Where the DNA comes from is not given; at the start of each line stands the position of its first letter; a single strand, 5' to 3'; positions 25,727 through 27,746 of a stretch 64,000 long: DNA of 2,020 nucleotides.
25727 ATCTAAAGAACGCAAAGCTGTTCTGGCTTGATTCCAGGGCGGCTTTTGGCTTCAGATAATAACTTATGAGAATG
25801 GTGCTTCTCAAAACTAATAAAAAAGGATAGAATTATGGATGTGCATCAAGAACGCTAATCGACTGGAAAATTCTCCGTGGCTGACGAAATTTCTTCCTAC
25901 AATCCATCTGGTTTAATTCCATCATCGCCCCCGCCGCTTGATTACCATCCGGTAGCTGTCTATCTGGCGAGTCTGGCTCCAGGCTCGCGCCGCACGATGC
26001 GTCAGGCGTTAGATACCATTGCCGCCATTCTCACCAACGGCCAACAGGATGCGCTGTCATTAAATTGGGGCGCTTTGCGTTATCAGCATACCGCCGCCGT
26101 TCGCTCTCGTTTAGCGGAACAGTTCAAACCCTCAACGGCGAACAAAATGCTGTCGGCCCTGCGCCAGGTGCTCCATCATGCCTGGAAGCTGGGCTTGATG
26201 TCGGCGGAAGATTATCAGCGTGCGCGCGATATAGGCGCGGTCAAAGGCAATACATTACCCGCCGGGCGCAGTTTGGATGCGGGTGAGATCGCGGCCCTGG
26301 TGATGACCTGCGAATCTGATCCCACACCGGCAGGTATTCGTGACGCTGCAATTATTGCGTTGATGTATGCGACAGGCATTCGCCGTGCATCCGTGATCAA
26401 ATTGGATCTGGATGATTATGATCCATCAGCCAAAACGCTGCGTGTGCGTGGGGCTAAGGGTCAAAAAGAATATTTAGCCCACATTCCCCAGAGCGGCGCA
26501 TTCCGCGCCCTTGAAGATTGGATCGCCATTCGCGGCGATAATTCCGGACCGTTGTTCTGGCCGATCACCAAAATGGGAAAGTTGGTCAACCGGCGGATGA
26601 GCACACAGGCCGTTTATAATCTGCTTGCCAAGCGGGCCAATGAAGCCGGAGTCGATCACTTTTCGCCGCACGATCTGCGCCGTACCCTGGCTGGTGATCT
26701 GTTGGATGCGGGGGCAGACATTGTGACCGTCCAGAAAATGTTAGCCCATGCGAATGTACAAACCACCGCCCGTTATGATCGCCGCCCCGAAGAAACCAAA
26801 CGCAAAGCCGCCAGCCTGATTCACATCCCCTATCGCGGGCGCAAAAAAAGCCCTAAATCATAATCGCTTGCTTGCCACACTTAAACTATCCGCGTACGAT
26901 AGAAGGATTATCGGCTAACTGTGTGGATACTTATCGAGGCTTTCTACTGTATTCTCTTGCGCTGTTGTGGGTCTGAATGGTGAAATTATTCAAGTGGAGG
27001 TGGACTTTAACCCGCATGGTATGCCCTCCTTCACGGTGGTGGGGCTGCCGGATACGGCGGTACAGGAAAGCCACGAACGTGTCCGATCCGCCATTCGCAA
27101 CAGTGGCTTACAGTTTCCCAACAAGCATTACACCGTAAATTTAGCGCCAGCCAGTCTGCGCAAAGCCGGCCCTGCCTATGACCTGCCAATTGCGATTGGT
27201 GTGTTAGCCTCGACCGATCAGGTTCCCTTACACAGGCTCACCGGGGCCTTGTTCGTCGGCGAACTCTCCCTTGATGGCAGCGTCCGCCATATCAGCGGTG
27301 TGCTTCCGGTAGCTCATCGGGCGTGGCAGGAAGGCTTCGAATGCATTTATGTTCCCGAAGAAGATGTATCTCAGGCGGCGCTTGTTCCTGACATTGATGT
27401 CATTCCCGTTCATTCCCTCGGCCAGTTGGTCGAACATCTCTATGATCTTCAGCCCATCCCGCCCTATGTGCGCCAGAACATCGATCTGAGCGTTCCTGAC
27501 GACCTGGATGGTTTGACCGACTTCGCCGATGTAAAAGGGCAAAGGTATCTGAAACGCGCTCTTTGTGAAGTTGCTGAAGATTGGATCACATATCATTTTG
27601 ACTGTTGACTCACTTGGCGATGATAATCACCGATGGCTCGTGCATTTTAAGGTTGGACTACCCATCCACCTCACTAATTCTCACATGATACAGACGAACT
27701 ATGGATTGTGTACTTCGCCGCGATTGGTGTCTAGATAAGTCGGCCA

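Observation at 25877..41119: comM/yifB present as 5' fragment, intact copy and 3' fragment; the fragments break at the same codon 12.6 kb apart, next to a tyrosine recombinase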

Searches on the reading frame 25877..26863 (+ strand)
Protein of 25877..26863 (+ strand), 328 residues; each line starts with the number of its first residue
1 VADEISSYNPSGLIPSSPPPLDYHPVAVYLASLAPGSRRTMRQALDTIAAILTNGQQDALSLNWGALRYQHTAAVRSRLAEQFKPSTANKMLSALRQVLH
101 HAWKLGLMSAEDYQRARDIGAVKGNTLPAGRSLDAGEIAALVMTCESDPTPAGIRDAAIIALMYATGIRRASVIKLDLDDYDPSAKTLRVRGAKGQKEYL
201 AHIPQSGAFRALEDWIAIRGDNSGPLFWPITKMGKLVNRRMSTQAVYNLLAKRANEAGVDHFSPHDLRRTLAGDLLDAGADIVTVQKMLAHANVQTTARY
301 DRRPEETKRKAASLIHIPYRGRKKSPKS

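Call 9: search_protein_families(library=pfam, proteins=[window:25877-26863:+])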
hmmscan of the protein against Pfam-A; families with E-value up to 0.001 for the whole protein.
window:25877-26863:+ (328 aa): 2 families
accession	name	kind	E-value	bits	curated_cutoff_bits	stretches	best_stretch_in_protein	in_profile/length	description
PF00589.27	Phage_integrase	-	1.1e-31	110.4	27.1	1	132-302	2-167/172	Phage integrase family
PF14361.12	RsbRD_N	-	0.00041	21.4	24.3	0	38-101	38-101/104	RsbT co-antagonist protein rsbRD N-terminal domain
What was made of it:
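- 25877..26863 (+): A Xer-like tyrosine recombinase gene (328 aa) that lies outside the fragment bracket. It matches Pfam Phage_integrase at 1e-31 (call 9).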

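Call 21: find_encoding_contigs(protein=window:25877-26863:+, flank=10000, max_places=10)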
Protein window:25877-26863:+ (328 aa): no gene with exactly this product is on record in the collection.

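Call 25: find_homologous_proteins(query=window:25877-26860:+, max_evalue=1e-20)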
Query seq(328 aa) (328 aa): 5512 proteins with E <= 1e-20 among 8000 candidates; the best 120 are listed.
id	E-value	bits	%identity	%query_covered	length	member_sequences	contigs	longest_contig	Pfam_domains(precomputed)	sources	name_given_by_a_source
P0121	1.4e-213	726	100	100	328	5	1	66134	PF00589.28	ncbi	-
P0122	3.4e-168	577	80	99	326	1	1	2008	PF00589.28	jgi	jgi:site-specific recombinase XerD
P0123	1.9e-152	525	76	93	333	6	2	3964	PF00589.28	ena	-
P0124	5.6e-152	523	72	99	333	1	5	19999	PF00589.28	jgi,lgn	jgi:integrase/recombinase XerC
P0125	1.8e-151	522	73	96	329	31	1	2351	PF00589.28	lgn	-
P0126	7.8e-149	513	75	93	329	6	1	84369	PF00589.28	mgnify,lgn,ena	mgnify:FL=1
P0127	1.7e-148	512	72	98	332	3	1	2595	PF00589.28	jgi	-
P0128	5.5e-147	507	73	95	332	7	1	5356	PF00589.28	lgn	-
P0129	7.8e-147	506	70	98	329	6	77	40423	PF00589.28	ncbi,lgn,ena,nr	ncbi:MAG: tyrosine-type recombinase/integrase [Chloroflexota bacterium]|nr:tyrosine-type recombinase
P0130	1.9e-146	505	72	98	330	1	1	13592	PF00589.28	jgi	jgi:site-specific recombinase XerD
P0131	3.3e-146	504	71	97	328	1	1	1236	PF00589.28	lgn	-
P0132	1.7e-145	502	73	97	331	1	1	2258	PF00589.28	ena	-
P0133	6.9e-145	500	69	99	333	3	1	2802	PF00589.28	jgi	jgi:site-specific recombinase XerD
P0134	7.2e-145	500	71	95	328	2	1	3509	PF00589.28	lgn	-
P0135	1.2e-144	499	70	95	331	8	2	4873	PF00589.28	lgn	-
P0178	8.7e-137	473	69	94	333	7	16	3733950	PF00589.28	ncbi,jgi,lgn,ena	-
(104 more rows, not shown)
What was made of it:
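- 25877..26863 (+): It has 5512 homologues at E<=1e-20; the named ones among the best hits are Chloroflexota (call 25).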

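Call 27: find_related_loci(query=A1, collection=metagenome_contigs, flank=10000)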
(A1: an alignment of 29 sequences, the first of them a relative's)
Query A1 (328 aa) in metagenome_contigs; peptide patterns used: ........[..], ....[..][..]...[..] (x = any residue, [..] = any of these).
600 stretches matched a pattern (row limit reached: there are more); 432 encode a relative of the query (tblastn E <= 1e-3); the best 80 are kept; 80 distinct loci.
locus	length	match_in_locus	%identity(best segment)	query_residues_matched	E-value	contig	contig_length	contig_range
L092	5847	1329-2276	72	7-325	1e-155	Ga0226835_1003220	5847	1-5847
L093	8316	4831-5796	72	13-326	9e-154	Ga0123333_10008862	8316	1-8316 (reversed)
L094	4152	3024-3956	71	13-323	8e-157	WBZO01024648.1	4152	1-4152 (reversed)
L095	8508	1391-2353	69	9-325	2e-151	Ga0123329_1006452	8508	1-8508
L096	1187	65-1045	68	1-324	4e-164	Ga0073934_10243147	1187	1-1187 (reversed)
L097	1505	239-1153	69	20-324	7e-157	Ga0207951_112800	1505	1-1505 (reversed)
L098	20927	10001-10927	69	16-324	3e-143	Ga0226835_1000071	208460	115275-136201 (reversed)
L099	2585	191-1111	61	13-323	1e-127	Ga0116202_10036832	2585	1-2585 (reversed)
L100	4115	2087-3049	55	5-327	7e-123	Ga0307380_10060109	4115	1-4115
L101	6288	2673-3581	62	20-323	4e-121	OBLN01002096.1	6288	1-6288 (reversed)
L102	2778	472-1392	60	13-323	6e-126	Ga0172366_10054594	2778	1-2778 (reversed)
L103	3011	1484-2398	59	20-327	7e-124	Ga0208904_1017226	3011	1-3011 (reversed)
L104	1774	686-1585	61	20-322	4e-127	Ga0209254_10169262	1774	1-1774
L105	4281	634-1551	56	20-327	2e-119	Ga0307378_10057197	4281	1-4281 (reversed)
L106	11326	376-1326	57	7-324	2e-117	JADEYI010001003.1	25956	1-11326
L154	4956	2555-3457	54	20-321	3e-106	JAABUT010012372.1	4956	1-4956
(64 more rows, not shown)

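Call 38: find_encoding_contigs(protein=P0126, flank=8000, max_places=3)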
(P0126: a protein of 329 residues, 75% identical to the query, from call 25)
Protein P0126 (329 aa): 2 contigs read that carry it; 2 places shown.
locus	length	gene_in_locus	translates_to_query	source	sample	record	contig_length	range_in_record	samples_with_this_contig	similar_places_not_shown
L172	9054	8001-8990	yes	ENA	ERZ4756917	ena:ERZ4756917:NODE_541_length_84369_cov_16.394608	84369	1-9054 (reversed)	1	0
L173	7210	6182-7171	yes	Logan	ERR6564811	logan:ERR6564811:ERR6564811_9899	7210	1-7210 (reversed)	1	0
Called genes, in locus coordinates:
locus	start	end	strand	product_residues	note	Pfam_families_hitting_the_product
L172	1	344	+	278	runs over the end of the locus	PF00795:CN_hydrolase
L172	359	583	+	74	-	-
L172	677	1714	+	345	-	PF00155:Aminotran_1_2, PF01212:Beta_elim_lyase, PF01041:DegT_DnrJ_EryC1 (faint), PF00266:Aminotran_5 (faint)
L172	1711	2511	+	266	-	-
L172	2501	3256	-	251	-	-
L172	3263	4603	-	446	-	-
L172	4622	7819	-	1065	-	-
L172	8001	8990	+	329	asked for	PF00589:Phage_integrase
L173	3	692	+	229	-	?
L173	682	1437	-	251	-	-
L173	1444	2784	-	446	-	-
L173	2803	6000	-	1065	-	-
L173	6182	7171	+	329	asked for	PF00589:Phage_integrase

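Call 39: find_encoding_contigs(protein=P0124, flank=8000, max_places=4)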
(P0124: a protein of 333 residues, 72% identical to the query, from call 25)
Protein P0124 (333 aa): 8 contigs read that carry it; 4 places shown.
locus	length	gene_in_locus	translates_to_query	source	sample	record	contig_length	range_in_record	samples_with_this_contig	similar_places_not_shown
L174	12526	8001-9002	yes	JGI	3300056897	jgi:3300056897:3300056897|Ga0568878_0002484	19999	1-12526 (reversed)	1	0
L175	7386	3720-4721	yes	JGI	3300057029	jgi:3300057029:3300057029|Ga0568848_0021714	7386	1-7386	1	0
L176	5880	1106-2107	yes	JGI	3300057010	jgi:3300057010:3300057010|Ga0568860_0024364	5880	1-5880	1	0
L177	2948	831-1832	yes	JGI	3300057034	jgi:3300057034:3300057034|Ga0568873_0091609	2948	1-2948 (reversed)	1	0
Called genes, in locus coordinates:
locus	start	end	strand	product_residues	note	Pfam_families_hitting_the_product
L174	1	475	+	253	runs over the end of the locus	PF00685:Sulfotransfer_1, PF13469:Sulfotransfer_3 (faint)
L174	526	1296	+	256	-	PF00685:Sulfotransfer_1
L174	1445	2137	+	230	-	PF00685:Sulfotransfer_1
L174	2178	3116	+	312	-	PF08003:Methyltransf_9, PF13489:Methyltransf_23, PF03848:TehB (weak), PF13847:Methyltransf_31, PF08241:Methyltransf_11, PF08242:Methyltransf_12, PF13649:Methyltransf_25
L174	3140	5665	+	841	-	PF13469:Sulfotransfer_3, PF13641:Glyco_tranf_2_3 (faint), PF00535:Glycos_transf_2, PF10111:Glyco_tranf_2_2 (weak)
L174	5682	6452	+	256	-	PF03372:Exo_endo_phos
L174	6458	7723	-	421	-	PF00027:cNMP_binding, PF00512:HisKA, PF02518:HATPase_c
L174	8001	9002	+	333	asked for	PF00589:Phage_integrase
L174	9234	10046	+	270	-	PF13612:DDE_Tnp_1_3, PF01609:DDE_Tnp_1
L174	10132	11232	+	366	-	PF17989:ALP_N (weak), PF21522:MreB-like_C (weak)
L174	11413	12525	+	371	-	?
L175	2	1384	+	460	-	?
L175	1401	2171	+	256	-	PF03372:Exo_endo_phos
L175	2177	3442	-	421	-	PF00027:cNMP_binding, PF00512:HisKA, PF02518:HATPase_c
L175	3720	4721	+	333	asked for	PF00589:Phage_integrase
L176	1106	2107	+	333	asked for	PF00589:Phage_integrase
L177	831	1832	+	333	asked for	PF00589:Phage_integrase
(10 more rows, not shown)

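Call 45: search_protein_families(library=ncbifam, proteins=[window:25877-26863:+], max_evalue=0.01)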
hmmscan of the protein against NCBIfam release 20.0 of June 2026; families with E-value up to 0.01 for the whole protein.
window:25877-26863:+ (328 aa): 10 families
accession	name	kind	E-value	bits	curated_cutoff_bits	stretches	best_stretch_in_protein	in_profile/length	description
TIGR02224.1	recomb_XerC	equivalog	1.7e-34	119.5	335.15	1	37-301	14-275/295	tyrosine recombinase XerC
NF001399.0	PRK00283.1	subfamily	4.2e-34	118.2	279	1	40-307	29-287/300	tyrosine recombinase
TIGR02225.1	recomb_XerD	equivalog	3.2e-30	105.4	329.6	1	41-301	21-272/290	site-specific tyrosine recombinase XerD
NF040815.2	recomb_XerA_Arch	equivalog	4.4e-30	105.1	220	1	129-306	93-257/263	site-specific tyrosine recombinase/integron integrase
NF003462.0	PRK05084.1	equivalog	1.7e-20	73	267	1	155-312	196-353/360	tyrosine recombinase XerS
NF002331.0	PRK01287.1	subfamily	7.1e-20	71.3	371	1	132-302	141-311/365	site-specific tyrosine recombinase XerC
TIGR02249.1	integrase_gron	subfamily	2e-17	63.5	265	2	234-301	230-298/315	integron integrase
NF007371.0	PRK09871.1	subfamily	1.2e-10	41.3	222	1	131-301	5-172/198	tyrosine-type DNA invertase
NF011946.0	PRK15417.1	equivalog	1.2e-10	41.1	435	1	239-302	250-314/337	integron integrase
NF007370.0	PRK09870.1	subfamily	2.1e-08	34.1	221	1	135-300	15-176/200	tyrosine-type DNA invertase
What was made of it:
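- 25877..26863 (+): Its NCBIfam XerC score is 119 bits against a cut-off of 335, so it is not an XerC/XerD equivalog (call 45).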

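Call 64: search_protein_families(library=phrogs, proteins=[window:25877-26863:+], max_evalue=0.01)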
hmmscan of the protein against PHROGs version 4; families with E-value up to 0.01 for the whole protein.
window:25877-26863:+ (328 aa): 5 families
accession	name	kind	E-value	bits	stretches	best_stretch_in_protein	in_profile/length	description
phrog_1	-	integration and excision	1.8e-39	137.5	1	33-314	182-446/611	integrase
phrog_216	-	integration and excision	3.1e-27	96.5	1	90-315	17-236/301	integrase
phrog_7269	-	integration and excision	3e-05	24.9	1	240-312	7-78/89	integrase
phrog_17497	-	unknown function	0.0013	19.8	1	245-303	38-99/133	-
phrog_7685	-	integration and excision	0.0027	18.3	1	257-315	176-235/240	integrase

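Call 65: search_solved_structures(query=window:25877-26863:+, max_evalue=0.00001)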
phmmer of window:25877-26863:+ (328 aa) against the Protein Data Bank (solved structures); distinct sequences matched with E-value up to 0.00001: 6.
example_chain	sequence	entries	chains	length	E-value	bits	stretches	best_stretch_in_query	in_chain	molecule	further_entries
4a8e_A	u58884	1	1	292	1.4e-16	63.9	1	153-305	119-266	PROBABLE TYROSINE RECOMBINASE XERC-LIKE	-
1a0p_A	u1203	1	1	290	1.5e-13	53.9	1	73-306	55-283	SITE-SPECIFIC RECOMBINASE XERD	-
5dcf_A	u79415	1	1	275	1.3e-11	47.6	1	150-311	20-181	Tyrosine recombinase XerD,DNA translocase FtsK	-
9i5v_14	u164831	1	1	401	1.3e-11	47.5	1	83-306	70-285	Ribosome-associated translation inhibitor RaiA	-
5hxy_A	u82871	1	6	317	4.6e-10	42.4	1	154-306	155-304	Tyrosine recombinase XerA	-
2a3v_A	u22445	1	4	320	3.1e-07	33.1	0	241-301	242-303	site-specific recombinase IntI4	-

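Call 79: find_encoding_contigs(protein=P0178, flank=10000, max_places=3)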
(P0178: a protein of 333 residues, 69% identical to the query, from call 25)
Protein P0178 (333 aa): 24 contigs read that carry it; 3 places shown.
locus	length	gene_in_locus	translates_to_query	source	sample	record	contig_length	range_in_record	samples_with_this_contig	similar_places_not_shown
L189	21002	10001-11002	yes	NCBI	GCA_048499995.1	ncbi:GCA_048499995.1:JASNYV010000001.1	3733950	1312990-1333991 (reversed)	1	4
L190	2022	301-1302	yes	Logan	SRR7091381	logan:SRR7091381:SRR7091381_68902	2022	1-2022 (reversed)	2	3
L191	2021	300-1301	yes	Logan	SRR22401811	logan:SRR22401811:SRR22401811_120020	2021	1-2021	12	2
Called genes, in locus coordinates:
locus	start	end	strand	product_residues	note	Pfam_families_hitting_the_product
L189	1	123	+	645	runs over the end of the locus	PF03453:MoeA_N, PF00994:MoCF_biosynth, PF03466:LysR_substrate (faint), PF03454:MoeA_C, PF12727:PBP_like, PF12974:Phosphonate-bd (weak)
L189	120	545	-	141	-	PF13279:4HBT_2, PF03061:4HBT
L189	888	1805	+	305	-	PF01479:S4, PF00849:PseudoU_synth_2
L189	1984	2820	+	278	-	PF00795:CN_hydrolase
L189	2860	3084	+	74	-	-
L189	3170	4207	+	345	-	PF01212:Beta_elim_lyase, PF01041:DegT_DnrJ_EryC1, PF00266:Aminotran_5 (weak)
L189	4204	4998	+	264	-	-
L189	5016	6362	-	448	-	-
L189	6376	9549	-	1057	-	-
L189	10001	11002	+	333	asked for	PF00589:Phage_integrase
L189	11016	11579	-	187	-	PF01725:Ham1p_like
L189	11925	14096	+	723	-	PF02730:AFOR_N, PF01314:AFOR_C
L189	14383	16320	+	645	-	PF19864:Radical_SAM_N2, PF04055:Radical_SAM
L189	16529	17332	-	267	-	PF18917:LiaI-LiaF-like_TM1 (weak)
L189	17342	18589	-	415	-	PF03979:Sigma70_r1_1, PF00140:Sigma70_r1_2, PF04542:Sigma70_r2, PF04539:Sigma70_r3, PF04545:Sigma70_r4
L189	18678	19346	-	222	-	-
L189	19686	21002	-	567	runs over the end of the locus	PF23357:DUF7088 (weak), PF09822:ABC_transp_aux, PF14258:DUF4350 (weak)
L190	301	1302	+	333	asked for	PF00589:Phage_integrase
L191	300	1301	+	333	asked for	PF00589:Phage_integrase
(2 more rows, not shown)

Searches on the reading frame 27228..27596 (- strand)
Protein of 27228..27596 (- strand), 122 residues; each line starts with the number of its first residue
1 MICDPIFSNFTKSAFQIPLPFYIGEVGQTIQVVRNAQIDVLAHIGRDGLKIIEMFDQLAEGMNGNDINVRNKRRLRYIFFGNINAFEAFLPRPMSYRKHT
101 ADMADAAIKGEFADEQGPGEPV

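Call 101: search_protein_families(library=pfam, proteins=[window:27228-27596:-], max_evalue=0.01)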
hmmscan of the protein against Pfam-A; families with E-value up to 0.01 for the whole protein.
window:27228-27596:- (122 aa): 0 families
